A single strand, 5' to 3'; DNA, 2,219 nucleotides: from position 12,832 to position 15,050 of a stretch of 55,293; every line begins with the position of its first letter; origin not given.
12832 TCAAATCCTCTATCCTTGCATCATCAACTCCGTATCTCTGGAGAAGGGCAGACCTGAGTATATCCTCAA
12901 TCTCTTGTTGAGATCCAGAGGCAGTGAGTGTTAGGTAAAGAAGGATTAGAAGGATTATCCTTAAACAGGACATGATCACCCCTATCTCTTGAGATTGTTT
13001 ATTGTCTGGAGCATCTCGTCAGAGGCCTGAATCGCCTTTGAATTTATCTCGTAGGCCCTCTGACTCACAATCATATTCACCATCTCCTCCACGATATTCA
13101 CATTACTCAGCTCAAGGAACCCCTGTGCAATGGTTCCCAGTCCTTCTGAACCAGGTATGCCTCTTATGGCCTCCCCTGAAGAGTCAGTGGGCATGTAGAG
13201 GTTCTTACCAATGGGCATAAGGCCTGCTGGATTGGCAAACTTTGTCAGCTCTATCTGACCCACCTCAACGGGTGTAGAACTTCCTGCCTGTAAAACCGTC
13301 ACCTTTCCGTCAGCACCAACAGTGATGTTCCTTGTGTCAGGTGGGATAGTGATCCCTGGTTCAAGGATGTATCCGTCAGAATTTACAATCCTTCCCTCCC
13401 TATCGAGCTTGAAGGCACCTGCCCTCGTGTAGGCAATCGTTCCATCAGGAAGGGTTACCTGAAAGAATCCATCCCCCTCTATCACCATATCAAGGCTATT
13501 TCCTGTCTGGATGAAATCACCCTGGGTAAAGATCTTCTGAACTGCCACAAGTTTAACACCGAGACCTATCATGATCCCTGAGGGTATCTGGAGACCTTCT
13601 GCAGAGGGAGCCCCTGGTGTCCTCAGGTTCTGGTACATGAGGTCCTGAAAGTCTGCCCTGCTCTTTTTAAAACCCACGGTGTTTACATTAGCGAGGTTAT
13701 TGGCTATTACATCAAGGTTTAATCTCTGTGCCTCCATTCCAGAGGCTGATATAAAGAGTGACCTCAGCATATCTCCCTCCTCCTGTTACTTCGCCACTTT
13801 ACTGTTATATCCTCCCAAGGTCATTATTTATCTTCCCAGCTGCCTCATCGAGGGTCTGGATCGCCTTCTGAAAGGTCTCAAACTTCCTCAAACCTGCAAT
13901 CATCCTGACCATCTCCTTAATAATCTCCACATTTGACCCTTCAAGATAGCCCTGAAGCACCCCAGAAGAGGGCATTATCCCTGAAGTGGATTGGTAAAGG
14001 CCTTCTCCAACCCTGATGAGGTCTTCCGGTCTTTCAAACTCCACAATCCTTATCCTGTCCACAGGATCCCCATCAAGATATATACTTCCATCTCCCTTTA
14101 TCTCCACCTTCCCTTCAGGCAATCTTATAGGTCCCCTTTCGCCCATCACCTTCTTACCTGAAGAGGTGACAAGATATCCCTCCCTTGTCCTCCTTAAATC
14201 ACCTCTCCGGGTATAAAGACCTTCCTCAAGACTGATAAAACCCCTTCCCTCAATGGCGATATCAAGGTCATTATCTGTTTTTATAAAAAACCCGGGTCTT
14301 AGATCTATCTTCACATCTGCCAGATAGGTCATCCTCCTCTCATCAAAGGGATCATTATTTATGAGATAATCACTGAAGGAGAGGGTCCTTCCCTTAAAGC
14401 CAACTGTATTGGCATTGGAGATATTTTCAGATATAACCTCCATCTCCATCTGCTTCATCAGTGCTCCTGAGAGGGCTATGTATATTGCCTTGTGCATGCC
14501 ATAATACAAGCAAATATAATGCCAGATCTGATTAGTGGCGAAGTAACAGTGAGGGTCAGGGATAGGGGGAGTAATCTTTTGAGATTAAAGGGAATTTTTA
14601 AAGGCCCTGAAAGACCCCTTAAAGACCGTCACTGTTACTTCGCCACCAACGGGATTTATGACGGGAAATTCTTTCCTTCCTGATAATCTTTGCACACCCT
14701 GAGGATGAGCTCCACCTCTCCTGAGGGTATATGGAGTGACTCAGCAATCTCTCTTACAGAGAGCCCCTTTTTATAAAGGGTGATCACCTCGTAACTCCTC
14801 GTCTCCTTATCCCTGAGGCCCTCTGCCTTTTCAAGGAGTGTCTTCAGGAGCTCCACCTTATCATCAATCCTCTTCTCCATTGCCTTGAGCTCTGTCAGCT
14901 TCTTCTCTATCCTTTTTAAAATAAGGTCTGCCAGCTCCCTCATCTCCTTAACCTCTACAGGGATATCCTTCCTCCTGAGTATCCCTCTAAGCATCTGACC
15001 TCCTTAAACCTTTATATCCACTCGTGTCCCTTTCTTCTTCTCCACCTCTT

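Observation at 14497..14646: MITE-like 112-bp element abutting a consensus sigma54 promoter positioned for a leaderless flgF mRNA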

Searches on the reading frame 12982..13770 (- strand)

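Call 10: search_protein_families(library=pfam, proteins=[window:12982-13770:-])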
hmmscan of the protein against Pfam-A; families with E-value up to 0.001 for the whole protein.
window:12982-13770:- (262 aa): 3 families
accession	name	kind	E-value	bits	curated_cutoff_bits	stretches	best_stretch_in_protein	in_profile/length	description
PF22692.1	LlgE_F_G_D1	-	2.6e-28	98.4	27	1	97-159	2-64/64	Flagellar hook protein FlgE/F/G D1 domain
PF06429.18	Flg_bbr_C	-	6.8e-23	80.4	23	1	215-260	1-46/46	Flagellar basal body rod FlgEFG protein C-terminal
PF00460.25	Flg_bb_rod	-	1.5e-11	44.5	20.7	1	8-35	4-31/31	Flagella basal body rod protein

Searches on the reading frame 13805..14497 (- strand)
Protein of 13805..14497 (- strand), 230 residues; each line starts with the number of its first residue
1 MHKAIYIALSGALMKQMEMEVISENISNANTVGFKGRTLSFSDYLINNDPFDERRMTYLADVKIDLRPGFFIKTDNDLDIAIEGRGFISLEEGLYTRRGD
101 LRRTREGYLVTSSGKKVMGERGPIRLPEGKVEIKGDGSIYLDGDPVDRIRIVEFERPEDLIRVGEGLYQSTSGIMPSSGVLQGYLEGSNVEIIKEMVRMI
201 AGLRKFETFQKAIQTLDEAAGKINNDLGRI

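Call 10: search_protein_families(library=pfam, proteins=[window:13805-14497:-])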
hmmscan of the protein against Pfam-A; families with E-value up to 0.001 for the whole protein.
window:13805-14497:- (230 aa): 3 families
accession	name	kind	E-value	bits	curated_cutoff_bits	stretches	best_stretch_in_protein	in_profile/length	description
PF06429.18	Flg_bbr_C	-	1.7e-14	53.5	23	1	182-225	2-45/46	Flagellar basal body rod FlgEFG protein C-terminal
PF22692.1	LlgE_F_G_D1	-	8e-09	36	27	1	81-140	1-63/64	Flagellar hook protein FlgE/F/G D1 domain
PF00460.25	Flg_bb_rod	-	1.9e-07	31.4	20.7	1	5-35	1-31/31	Flagella basal body rod protein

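Call 12: find_related_loci(query=window:13805-14497:-, collection=genome_contigs, flank=4000)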
Query window:13805-14497:- (230 aa) in genome_contigs; peptide patterns used: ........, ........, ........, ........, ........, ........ (x = any residue, [..] = any of these).
599 stretches matched a pattern (row limit reached: there are more); 350 encode a relative of the query (tblastn E <= 1e-3); the best 80 are kept; 80 distinct loci.
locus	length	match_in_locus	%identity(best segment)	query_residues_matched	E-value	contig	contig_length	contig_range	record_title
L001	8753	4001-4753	37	1-230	6e-41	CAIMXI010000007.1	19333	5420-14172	MAG: uncultured Geobacteraceae bacterium isolate LJ_bin-4045 genome assembly, contig: bin-4045:007/511, whole genome sho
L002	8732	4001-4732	34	1-229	4e-38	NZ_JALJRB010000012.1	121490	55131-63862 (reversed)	Desulfatitalea alkaliphila strain M08but 12, whole genome shotgun sequence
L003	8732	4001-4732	33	1-229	1e-37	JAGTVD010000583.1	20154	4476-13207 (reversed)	MAG: Desulfatitalea sp. isolate SH-MAG143 SH-MAG143_contig_000583, whole genome shotgun sequence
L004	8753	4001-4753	36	1-230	2e-37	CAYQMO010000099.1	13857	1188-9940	MAG TPA_asm: uncultured Geobacter sp. isolate SRP272421_co2_203 genome assembly, contig: NODE_14715_length_13857_cov_7.9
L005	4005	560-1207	31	9-229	2e-35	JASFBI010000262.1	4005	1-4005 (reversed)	MAG: Desulfobacterales bacterium isolate GB_4872_bin16 NODE_5288_length_4005_cov_4.818987, whole genome shotgun sequence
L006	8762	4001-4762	34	1-230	3e-34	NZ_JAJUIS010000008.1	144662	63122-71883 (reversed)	MAG: Seleniivibrio woodruffii isolate bin96 k141_562548_length_144662_cov_155.0089, whole genome shotgun sequence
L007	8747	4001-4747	34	1-230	1e-33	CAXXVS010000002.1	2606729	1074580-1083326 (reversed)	MAG: Desulfobacterales bacterium isolate 5e2e11cb-0a29-41e5-9cec-673f41953d49 genome assembly, contig: contig_2, whole g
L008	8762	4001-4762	33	1-230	4e-33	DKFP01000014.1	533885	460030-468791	MAG TPA_asm: Deferribacteraceae bacterium UBA6793 UBA6793_contig_5, whole genome shotgun sequence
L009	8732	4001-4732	35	1-230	1e-32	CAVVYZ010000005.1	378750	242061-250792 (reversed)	MAG: uncultured delta proteobacterium isolate MFD03899.bin.2.22 genome assembly, contig: contig_23345, whole genome shot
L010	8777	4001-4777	33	1-225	2e-32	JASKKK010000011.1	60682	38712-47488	MAG: Desulfuromonadales bacterium isolate DJKA54_ANT-KO_bin.13 scaffold_45, whole genome shotgun sequence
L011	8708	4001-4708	36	1-229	3e-32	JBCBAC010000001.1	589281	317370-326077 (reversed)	MAG: Pseudomonadota bacterium isolate J06570_6 NODE_1_length_589281_cov_79.163021, whole genome shotgun sequence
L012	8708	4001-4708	35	1-229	2e-32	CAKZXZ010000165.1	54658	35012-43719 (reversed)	MAG TPA_asm: uncultured Rhodobacteraceae bacterium isolate SRR3401481_bin.56_CONCOCT_v1.1_MAG genome assembly, contig: E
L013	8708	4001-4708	35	1-229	6e-32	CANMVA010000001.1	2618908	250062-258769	uncultured Rhodobacteraceae bacterium isolate 200-G.fasta genome assembly, contig: NODE_1, whole genome shotgun sequence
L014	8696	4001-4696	33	6-229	2e-30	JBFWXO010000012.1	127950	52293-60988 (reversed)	MAG: Vicinamibacterales bacterium isolate CA_2019_TPBS_142 NODE_1252_length_127950_cov_5.994618_TPBS, whole genome shotg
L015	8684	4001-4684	34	3-224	3e-31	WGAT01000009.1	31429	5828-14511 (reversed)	MAG: Epsilonproteobacteria bacterium isolate S143_73 k151_166466, whole genome shotgun sequence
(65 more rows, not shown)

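Call 13: find_homologous_proteins(query=window:13805-14497:-, max_evalue=1e-20)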
Query window:13805-14497:- (230 aa): 459 proteins with E <= 1e-20 among 2641 candidates; the best 120 are listed.
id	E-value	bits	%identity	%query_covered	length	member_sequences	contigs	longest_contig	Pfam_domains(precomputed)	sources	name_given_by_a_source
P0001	1.7e-144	497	100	100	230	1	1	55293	PF06429.19,PF00460.26,PF22692.2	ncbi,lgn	-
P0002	6.5e-94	332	66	100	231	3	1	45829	PF06429.19,PF22692.2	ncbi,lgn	-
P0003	6.1e-93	329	66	100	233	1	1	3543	PF06429.19,PF00460.26,PF22692.2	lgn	-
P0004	4.5e-91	322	65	100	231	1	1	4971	PF06429.19,PF22692.2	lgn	-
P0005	2.0e-90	320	65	100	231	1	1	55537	PF06429.19,PF00460.26,PF22692.2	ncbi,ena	-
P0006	2.3e-90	320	65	100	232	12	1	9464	PF06429.19,PF00460.26,PF22692.2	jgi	-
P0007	2.6e-90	320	65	100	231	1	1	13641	PF06429.19,PF22692.2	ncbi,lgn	ncbi:MAG: flagellar hook-basal body protein [Thermodesulfovibrionales bacterium]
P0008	2.1e-89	317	63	100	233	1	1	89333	PF06429.19,PF00460.26,PF22692.2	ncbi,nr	ncbi:MAG: flagellar basal-body rod protein FlgF [Thermodesulfovibrionales bacterium]|nr:flagellar ba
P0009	1.0e-87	311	63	100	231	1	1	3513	PF06429.19,PF00460.26,PF22692.2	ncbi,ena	-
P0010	2.1e-87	310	64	100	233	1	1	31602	PF06429.19,PF22692.2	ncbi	-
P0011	1.6e-86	307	62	100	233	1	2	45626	PF06429.19,PF22692.2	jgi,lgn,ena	-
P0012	3.3e-71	257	55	100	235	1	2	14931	PF06429.19,PF00460.26,PF22692.2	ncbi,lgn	-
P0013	4.6e-71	257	55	100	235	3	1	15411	PF06429.19,PF00460.26,PF22692.2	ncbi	-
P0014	2.6e-70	254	52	100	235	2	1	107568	PF06429.19,PF00460.26,PF22692.2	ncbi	-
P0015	5.9e-70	253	53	100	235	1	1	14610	PF06429.19,PF00460.26,PF22692.2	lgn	-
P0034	8.6e-67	243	49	100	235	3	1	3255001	PF06429.19,PF00460.26,PF22692.2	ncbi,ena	-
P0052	4.2e-65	237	50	100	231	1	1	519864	PF06429.19,PF00460.26,PF22692.2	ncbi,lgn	ncbi:MAG: flagellar basal-body rod protein FlgF [Thermodesulfovibrionales bacterium]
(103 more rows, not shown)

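Call 14: find_encoding_contigs(protein=P0002, flank=3000, max_places=2)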
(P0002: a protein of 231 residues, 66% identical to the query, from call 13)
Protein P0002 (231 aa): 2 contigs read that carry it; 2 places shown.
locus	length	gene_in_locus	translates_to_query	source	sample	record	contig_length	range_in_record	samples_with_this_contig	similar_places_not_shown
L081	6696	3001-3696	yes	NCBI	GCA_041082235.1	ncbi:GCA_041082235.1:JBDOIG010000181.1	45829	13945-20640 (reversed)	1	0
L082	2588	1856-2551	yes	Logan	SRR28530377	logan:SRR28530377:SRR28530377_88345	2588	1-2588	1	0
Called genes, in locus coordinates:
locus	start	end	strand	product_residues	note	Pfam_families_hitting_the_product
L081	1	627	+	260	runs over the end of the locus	PF04542:Sigma70_r2, PF04539:Sigma70_r3, PF04545:Sigma70_r4, PF08281:Sigma70_r4_2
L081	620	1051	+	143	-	PF00072:Response_reg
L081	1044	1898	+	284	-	PF08668:HDOD, PF01966:HD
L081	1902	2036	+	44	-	-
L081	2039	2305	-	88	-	PF15738:YafQ_toxin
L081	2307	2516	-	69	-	-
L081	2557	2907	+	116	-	PF19610:DUF6115 (weak), PF10975:DUF2802 (weak)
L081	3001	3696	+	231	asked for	PF22692:LlgE_F_G_D1, PF06429:Flg_bbr_C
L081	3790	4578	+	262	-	PF00460:Flg_bb_rod, PF22692:LlgE_F_G_D1, PF06429:Flg_bbr_C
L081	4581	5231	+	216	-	PF08666:SAF, PF13144:ChapFlgA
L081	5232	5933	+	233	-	PF02107:FlgH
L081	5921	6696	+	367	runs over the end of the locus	PF02119:FlgI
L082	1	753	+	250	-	?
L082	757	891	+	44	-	-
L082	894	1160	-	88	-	PF15738:YafQ_toxin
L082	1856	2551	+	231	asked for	PF22692:LlgE_F_G_D1, PF06429:Flg_bbr_C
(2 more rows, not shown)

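Call 15: find_encoding_contigs(protein=P0005, flank=3000, max_places=2)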
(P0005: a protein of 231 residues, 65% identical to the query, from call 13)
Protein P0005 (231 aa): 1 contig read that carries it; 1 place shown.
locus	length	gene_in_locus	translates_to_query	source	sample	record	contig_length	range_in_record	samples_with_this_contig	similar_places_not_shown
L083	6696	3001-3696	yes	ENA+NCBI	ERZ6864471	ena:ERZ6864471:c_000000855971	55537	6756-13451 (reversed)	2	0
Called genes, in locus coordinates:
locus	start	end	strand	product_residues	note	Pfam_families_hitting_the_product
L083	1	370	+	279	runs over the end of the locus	PF00142:Fer4_NifH, PF01656:CbiA, PF06564:CBP_BcsQ (faint), PF10609:ParA, PF13614:AAA_31, PF10609:ParA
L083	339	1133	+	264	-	PF04542:Sigma70_r2, PF04539:Sigma70_r3, PF04545:Sigma70_r4, PF08281:Sigma70_r4_2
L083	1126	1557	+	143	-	PF00072:Response_reg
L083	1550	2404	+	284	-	PF08668:HDOD, PF01966:HD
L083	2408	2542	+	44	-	-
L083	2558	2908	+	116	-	PF19610:DUF6115 (weak), PF10975:DUF2802 (faint)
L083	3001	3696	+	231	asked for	PF00460:Flg_bb_rod (weak), PF22692:LlgE_F_G_D1, PF06429:Flg_bbr_C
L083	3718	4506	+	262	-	PF00460:Flg_bb_rod, PF22692:LlgE_F_G_D1, PF06429:Flg_bbr_C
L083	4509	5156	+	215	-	PF08666:SAF, PF13144:ChapFlgA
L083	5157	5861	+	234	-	PF02107:FlgH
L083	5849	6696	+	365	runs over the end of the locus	PF02119:FlgI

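Call 16: find_encoding_contigs(protein=P0008, flank=3000, max_places=2)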
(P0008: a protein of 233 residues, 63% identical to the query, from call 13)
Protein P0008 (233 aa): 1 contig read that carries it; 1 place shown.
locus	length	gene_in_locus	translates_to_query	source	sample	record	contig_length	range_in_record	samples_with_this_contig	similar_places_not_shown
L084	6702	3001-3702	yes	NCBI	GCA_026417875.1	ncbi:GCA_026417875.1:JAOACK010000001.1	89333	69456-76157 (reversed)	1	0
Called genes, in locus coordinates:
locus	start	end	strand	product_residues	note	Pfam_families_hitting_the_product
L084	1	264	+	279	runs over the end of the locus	PF00142:Fer4_NifH, PF01656:CbiA, PF02374:ArsA_ATPase (faint), PF06564:CBP_BcsQ (weak), PF10609:ParA, PF13614:AAA_31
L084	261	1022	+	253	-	PF04542:Sigma70_r2, PF04539:Sigma70_r3, PF04545:Sigma70_r4, PF08281:Sigma70_r4_2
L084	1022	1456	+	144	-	PF00072:Response_reg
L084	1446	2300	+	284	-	PF08668:HDOD, PF01966:HD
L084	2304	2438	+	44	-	-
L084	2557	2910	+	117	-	PF19610:DUF6115, PF10975:DUF2802 (weak)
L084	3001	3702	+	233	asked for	PF00460:Flg_bb_rod (weak), PF22692:LlgE_F_G_D1, PF06429:Flg_bbr_C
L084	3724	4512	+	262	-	PF00460:Flg_bb_rod, PF22692:LlgE_F_G_D1, PF06429:Flg_bbr_C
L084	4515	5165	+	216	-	PF08666:SAF, PF13144:ChapFlgA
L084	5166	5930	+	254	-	PF02107:FlgH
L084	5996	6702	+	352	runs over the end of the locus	PF02119:FlgI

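Call 22: find_encoding_contigs(protein=P0011, flank=1500, max_places=1)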
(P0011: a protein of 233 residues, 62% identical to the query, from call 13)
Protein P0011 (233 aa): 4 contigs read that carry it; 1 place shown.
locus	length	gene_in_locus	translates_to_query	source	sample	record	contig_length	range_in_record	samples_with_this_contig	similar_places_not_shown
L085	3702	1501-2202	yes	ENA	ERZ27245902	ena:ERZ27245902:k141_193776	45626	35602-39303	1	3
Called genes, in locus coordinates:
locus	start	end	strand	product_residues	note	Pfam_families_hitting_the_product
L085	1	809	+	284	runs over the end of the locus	PF08668:HDOD, PF01966:HD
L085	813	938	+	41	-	-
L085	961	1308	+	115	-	PF19610:DUF6115, PF10975:DUF2802 (weak)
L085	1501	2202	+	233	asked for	PF22692:LlgE_F_G_D1 (weak), PF06429:Flg_bbr_C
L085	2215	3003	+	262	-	PF00460:Flg_bb_rod, PF22692:LlgE_F_G_D1, PF06429:Flg_bbr_C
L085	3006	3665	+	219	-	PF08666:SAF, PF13144:ChapFlgA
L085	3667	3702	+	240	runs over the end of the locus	PF02107:FlgH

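Call 23: find_encoding_contigs(protein=P0010, flank=1500, max_places=1)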
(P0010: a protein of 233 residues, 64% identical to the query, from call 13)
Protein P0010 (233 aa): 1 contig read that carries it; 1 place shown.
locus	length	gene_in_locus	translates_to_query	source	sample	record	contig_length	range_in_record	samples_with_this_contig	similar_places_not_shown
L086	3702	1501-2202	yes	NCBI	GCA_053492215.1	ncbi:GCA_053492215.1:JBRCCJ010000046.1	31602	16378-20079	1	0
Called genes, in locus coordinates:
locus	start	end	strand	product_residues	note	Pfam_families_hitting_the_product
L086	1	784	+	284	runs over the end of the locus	PF08668:HDOD, PF01966:HD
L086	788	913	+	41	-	-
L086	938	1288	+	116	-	PF19610:DUF6115 (weak)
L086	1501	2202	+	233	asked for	PF22692:LlgE_F_G_D1 (weak), PF06429:Flg_bbr_C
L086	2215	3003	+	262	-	PF00460:Flg_bb_rod, PF22692:LlgE_F_G_D1, PF06429:Flg_bbr_C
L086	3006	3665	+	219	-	PF08666:SAF, PF13144:ChapFlgA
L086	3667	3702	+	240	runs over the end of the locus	PF02107:FlgH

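Call 24: find_encoding_contigs(protein=P0014, flank=1500, max_places=1)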
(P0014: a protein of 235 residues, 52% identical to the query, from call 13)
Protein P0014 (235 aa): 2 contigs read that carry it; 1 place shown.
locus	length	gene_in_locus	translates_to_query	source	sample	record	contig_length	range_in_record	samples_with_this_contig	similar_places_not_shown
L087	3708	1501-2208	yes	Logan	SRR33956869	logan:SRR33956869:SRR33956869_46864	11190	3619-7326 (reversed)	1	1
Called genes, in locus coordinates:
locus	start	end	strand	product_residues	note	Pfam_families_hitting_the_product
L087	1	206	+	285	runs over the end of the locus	PF10609:ParA, PF00142:Fer4_NifH, PF01656:CbiA, PF13614:AAA_31, PF10609:ParA (weak)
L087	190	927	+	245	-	PF04542:Sigma70_r2, PF04539:Sigma70_r3, PF08281:Sigma70_r4_2, PF04545:Sigma70_r4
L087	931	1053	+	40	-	-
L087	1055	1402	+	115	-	PF19610:DUF6115 (weak)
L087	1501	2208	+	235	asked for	PF00460:Flg_bb_rod, PF22692:LlgE_F_G_D1, PF06429:Flg_bbr_C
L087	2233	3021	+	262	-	PF00460:Flg_bb_rod, PF22692:LlgE_F_G_D1, PF06429:Flg_bbr_C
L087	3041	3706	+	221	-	PF08666:SAF, PF13144:ChapFlgA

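Call 25: find_encoding_contigs(protein=P0034, flank=1500, max_places=1)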
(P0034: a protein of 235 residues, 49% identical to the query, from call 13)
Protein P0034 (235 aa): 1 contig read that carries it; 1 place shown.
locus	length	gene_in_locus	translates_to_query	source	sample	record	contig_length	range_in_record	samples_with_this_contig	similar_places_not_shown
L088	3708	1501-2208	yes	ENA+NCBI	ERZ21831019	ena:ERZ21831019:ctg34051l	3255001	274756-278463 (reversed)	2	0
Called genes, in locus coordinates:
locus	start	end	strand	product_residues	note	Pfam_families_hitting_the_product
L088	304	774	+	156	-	PF00072:Response_reg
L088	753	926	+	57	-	-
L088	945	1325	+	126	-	PF19610:DUF6115 (weak)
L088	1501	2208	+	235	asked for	PF00460:Flg_bb_rod, PF22692:LlgE_F_G_D1 (weak), PF06429:Flg_bbr_C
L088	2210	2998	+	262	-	PF00460:Flg_bb_rod, PF22692:LlgE_F_G_D1, PF06429:Flg_bbr_C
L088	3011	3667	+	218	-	PF13144:ChapFlgA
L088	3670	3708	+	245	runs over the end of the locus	PF02107:FlgH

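Call 26: find_encoding_contigs(protein=P0052, flank=1500, max_places=1)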
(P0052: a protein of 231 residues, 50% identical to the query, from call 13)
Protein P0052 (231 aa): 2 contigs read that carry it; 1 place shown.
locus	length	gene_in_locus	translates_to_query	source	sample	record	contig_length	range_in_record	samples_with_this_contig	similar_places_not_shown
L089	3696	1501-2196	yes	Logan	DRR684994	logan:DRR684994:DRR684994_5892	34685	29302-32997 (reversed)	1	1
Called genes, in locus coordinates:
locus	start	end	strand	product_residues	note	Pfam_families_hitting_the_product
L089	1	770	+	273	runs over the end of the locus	PF08668:HDOD, PF01966:HD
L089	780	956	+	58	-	-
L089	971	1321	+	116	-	PF10975:DUF2802 (weak)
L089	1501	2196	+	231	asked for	PF00460:Flg_bb_rod, PF22692:LlgE_F_G_D1, PF06429:Flg_bbr_C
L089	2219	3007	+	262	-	PF00460:Flg_bb_rod, PF22692:LlgE_F_G_D1, PF06429:Flg_bbr_C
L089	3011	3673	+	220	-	PF08666:SAF, PF13144:ChapFlgA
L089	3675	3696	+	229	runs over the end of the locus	PF02107:FlgH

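Call 36: find_encoding_contigs(protein=P0006, flank=3000, max_places=3)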
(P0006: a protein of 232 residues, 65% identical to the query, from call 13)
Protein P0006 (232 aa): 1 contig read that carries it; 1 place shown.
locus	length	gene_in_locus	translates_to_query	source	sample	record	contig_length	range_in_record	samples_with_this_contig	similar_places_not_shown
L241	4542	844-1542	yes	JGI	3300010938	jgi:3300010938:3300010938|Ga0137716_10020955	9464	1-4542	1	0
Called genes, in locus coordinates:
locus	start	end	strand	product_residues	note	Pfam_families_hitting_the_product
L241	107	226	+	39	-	-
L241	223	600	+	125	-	PF19610:DUF6115 (weak), PF10975:DUF2802 (weak)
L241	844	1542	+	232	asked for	PF00460:Flg_bb_rod (weak), PF22692:LlgE_F_G_D1, PF06429:Flg_bbr_C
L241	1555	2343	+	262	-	PF00460:Flg_bb_rod, PF22692:LlgE_F_G_D1, PF06429:Flg_bbr_C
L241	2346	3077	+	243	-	PF08666:SAF, PF13144:ChapFlgA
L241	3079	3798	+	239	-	PF02107:FlgH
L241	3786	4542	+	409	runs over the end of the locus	PF02119:FlgI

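Call 37: find_encoding_contigs(protein=P0007, flank=3000, max_places=1)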
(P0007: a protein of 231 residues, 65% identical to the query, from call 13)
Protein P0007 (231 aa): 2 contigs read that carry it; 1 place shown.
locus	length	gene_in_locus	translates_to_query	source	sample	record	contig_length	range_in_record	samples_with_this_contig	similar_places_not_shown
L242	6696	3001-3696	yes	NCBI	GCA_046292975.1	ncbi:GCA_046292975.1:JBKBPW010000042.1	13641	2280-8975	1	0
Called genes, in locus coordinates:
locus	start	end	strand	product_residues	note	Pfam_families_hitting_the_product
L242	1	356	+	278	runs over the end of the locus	PF00142:Fer4_NifH, PF01656:CbiA, PF02374:ArsA_ATPase (faint), PF06564:CBP_BcsQ (weak), PF10609:ParA, PF13614:AAA_31, PF10609:ParA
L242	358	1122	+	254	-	PF04542:Sigma70_r2, PF04539:Sigma70_r3, PF08281:Sigma70_r4_2, PF04545:Sigma70_r4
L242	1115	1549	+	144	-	PF00072:Response_reg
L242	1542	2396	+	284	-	PF08668:HDOD, PF01966:HD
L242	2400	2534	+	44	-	-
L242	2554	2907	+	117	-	PF19610:DUF6115 (weak), PF10975:DUF2802 (faint)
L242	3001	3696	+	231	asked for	PF22692:LlgE_F_G_D1, PF06429:Flg_bbr_C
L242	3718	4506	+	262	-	PF00460:Flg_bb_rod, PF22692:LlgE_F_G_D1, PF06429:Flg_bbr_C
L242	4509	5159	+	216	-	PF08666:SAF, PF13144:ChapFlgA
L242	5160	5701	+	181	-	PF02107:FlgH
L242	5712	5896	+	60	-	PF02107:FlgH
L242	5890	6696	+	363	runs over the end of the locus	PF02119:FlgI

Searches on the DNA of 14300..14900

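Call 57: search_rna_families(source=window, start=14300, end=14900, threshold=evalue, max_evalue=1)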
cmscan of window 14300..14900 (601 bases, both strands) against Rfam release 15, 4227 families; matches with E-value up to 1: 7.
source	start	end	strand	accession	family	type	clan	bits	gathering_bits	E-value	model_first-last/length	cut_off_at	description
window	14525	14656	-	RF01061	mir-548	Gene; miRNA;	-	31.4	90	0.00043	1-84/84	no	mir-548 microRNA precursor family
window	14537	14644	-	RF03866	mir-1889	Gene; miRNA;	-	24.1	80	0.01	1-128/128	no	mir-1889 microRNA precursor family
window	14531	14650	+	RF01061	mir-548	Gene; miRNA;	-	22.1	90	0.12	1-84/84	no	mir-548 microRNA precursor family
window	14524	14656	+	RF04210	MIR8643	Gene; miRNA;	-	21.7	135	0.076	1-150/150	no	MIR8643 microRNA precursor family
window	14538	14643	+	RF00870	mir-423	Gene; miRNA;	-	20.9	71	0.14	1-81/81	no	mir-423 microRNA precursor family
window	14515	14659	-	RF04210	MIR8643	Gene; miRNA;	-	20.6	135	0.15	1-150/150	no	MIR8643 microRNA precursor family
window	14676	14726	+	RF01127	sR42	Gene; snRNA; snoRNA; CD-box;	-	16.9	38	0.14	1-63/63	no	Small nucleolar RNA sR42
